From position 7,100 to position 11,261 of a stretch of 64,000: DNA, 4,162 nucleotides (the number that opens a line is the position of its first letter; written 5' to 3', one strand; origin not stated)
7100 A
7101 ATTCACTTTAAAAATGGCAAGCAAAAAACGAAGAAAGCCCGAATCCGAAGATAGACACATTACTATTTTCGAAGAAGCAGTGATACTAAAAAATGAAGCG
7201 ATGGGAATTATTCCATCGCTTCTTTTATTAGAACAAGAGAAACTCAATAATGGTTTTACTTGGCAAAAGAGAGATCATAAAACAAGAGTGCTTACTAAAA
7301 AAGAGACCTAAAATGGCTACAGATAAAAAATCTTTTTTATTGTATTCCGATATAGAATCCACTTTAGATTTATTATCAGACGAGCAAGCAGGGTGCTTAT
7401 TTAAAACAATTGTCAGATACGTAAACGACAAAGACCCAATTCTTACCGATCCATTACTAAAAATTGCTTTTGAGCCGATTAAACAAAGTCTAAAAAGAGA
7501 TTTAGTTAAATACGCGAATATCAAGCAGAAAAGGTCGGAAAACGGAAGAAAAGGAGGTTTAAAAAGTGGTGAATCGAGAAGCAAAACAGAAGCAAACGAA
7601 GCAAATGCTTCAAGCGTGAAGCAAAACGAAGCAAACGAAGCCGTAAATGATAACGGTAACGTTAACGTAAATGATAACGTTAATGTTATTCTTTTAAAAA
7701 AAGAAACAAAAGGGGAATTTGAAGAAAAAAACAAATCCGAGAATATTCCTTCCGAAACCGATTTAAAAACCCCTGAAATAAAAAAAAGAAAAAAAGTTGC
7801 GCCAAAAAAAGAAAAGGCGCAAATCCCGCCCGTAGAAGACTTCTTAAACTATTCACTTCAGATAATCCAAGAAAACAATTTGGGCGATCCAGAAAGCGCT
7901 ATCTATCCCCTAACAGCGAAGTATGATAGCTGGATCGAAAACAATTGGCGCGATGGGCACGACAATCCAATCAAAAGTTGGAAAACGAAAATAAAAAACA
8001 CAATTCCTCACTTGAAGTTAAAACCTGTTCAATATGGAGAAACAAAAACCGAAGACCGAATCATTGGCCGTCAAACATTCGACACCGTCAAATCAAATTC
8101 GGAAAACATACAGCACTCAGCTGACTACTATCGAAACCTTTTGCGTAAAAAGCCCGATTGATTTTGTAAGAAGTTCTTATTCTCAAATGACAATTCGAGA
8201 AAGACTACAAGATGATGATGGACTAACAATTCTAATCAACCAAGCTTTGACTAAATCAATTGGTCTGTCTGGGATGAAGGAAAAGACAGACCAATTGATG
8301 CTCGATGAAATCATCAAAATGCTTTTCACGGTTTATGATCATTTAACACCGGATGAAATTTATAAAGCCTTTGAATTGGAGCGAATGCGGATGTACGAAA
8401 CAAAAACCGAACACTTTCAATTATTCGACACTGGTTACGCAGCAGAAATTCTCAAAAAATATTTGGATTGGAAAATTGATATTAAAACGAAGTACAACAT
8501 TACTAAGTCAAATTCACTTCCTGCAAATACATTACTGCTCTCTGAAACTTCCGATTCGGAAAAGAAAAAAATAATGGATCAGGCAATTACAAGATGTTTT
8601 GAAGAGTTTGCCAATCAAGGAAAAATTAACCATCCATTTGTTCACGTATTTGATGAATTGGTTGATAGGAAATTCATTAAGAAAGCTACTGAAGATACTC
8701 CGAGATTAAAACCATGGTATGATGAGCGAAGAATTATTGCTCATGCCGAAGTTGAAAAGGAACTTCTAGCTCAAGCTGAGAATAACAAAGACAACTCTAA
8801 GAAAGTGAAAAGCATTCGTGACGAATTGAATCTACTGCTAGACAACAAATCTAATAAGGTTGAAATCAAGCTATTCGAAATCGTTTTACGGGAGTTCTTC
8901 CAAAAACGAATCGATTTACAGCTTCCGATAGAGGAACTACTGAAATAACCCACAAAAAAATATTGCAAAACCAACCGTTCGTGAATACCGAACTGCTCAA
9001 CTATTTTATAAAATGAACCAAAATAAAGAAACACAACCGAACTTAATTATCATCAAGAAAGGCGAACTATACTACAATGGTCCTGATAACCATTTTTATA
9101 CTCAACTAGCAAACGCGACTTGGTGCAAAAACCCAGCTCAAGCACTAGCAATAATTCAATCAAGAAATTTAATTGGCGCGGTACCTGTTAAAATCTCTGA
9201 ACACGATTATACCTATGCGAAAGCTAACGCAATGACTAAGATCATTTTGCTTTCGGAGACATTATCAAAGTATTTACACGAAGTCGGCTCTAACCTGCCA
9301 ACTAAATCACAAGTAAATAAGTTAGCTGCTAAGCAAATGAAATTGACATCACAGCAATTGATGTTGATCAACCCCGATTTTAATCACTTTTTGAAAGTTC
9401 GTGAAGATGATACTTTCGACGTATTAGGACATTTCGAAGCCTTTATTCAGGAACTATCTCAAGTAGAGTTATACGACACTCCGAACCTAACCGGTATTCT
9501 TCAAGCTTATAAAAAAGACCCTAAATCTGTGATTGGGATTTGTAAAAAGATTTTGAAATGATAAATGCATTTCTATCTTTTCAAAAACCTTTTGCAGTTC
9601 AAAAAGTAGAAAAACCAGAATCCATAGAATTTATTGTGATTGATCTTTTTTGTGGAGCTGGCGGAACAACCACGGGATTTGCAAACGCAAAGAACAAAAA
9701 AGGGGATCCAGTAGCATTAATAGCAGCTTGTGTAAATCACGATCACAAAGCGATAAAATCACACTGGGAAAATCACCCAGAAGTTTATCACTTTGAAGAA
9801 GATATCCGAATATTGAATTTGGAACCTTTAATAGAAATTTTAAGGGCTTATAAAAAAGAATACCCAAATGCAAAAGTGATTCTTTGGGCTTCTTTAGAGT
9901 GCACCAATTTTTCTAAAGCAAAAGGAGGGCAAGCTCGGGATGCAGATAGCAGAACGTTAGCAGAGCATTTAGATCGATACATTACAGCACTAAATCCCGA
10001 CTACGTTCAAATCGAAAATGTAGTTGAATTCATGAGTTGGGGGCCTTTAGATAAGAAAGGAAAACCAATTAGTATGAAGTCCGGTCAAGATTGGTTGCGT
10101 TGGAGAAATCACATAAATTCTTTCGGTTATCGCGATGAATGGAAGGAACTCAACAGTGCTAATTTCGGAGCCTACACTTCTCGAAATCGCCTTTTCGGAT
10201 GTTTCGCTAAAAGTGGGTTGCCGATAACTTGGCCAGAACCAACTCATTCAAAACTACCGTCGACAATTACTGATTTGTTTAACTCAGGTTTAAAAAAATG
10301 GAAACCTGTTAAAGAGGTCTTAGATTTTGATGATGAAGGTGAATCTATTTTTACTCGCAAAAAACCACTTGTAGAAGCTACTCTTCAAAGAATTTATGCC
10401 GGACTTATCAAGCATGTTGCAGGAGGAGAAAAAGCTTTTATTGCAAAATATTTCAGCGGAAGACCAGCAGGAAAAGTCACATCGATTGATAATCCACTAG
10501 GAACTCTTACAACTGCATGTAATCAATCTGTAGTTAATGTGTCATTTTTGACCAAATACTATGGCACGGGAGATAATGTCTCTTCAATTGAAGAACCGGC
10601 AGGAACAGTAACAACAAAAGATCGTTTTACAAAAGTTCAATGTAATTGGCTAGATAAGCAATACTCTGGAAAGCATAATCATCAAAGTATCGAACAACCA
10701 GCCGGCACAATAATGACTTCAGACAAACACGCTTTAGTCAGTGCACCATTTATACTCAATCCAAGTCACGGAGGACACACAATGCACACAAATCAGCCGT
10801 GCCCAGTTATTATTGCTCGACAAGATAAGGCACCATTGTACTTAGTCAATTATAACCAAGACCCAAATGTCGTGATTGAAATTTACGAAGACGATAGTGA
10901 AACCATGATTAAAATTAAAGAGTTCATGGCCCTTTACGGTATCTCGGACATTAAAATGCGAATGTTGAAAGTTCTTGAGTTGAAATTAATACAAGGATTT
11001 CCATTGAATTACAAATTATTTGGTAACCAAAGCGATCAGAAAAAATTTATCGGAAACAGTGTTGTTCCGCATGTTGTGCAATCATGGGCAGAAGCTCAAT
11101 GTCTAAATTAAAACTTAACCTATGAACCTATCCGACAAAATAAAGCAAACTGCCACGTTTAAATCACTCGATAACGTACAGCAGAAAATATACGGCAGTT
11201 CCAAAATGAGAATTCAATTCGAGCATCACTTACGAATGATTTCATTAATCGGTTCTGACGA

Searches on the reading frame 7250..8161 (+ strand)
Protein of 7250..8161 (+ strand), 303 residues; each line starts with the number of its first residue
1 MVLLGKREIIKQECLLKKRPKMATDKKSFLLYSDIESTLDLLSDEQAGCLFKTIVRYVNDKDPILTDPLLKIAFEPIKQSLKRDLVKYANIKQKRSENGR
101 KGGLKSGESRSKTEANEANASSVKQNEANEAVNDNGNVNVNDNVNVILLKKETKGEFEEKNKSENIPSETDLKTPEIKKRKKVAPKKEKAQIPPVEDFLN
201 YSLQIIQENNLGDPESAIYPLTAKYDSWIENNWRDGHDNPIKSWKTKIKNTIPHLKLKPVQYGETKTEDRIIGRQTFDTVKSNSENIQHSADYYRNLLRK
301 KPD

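Call 54: search_protein_families(library=pfam, proteins=[window:7250-8161:+], max_evalue=0.01)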
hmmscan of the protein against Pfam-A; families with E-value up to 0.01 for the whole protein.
window:7250-8161:+ (303 aa): 1 family
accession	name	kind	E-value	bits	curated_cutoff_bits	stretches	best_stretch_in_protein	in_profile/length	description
PF19808.4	DUF6291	-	3.2e-24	85.3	27.2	1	28-105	1-78/79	Family of unknown function (DUF6291)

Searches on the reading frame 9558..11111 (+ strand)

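Call 10: search_protein_families(library=pfam, proteins=[window:9558-11111:+], max_evalue=0.001)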
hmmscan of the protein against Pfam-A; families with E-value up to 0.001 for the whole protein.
window:9558-11111:+ (517 aa): 1 family
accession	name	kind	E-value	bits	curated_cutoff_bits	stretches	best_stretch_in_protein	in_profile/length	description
PF00145.23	DNA_methylase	-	5.6e-30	105.3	22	1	27-512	3-320/324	C-5 cytosine-specific DNA methylase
